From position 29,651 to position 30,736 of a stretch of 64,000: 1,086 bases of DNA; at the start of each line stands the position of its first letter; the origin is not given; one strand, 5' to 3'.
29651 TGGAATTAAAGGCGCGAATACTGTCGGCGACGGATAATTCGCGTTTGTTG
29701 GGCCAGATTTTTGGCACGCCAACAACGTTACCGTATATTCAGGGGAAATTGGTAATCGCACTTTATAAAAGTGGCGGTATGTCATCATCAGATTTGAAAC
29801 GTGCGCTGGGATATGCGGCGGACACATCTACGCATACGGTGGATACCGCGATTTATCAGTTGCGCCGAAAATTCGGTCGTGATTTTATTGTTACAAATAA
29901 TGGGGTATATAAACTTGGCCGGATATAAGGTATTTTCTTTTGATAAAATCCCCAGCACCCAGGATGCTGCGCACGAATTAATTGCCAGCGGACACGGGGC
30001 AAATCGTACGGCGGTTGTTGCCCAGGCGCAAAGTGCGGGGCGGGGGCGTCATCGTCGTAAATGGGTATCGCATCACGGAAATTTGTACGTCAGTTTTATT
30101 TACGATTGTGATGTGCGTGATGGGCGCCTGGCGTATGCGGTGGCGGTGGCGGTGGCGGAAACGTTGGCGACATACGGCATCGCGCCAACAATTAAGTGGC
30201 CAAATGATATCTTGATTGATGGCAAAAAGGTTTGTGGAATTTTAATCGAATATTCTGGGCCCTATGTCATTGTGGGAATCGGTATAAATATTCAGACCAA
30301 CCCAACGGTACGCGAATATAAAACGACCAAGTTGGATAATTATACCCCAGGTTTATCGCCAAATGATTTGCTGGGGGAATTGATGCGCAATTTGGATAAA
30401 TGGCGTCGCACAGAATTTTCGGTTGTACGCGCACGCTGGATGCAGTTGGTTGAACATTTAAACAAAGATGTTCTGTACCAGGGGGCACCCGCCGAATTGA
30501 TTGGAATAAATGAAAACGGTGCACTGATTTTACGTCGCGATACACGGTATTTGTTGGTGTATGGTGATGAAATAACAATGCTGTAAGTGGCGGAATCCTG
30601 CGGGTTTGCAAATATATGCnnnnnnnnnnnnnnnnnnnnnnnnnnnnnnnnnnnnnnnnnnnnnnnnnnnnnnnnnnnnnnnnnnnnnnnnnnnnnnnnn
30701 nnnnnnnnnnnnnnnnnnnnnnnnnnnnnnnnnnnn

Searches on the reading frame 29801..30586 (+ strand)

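Call 118: search_protein_families(library=pfam, max_evalue=0.001, proteins=[window:29801-30586:+])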
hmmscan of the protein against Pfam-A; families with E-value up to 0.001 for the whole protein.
window:29801-30586:+ (261 aa): 2 families
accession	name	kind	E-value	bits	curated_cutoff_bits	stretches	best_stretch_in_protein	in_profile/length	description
PF03099.24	BPL_LplA_LipB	-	9.8e-18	64.8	21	1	49-163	4-129/133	Biotin/lipoate A/B protein ligase family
PF21948.1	LplA-B_cat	-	2.4e-06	28.1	27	1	92-169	72-151/200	Lipoyl protein ligase A/B catalytic domain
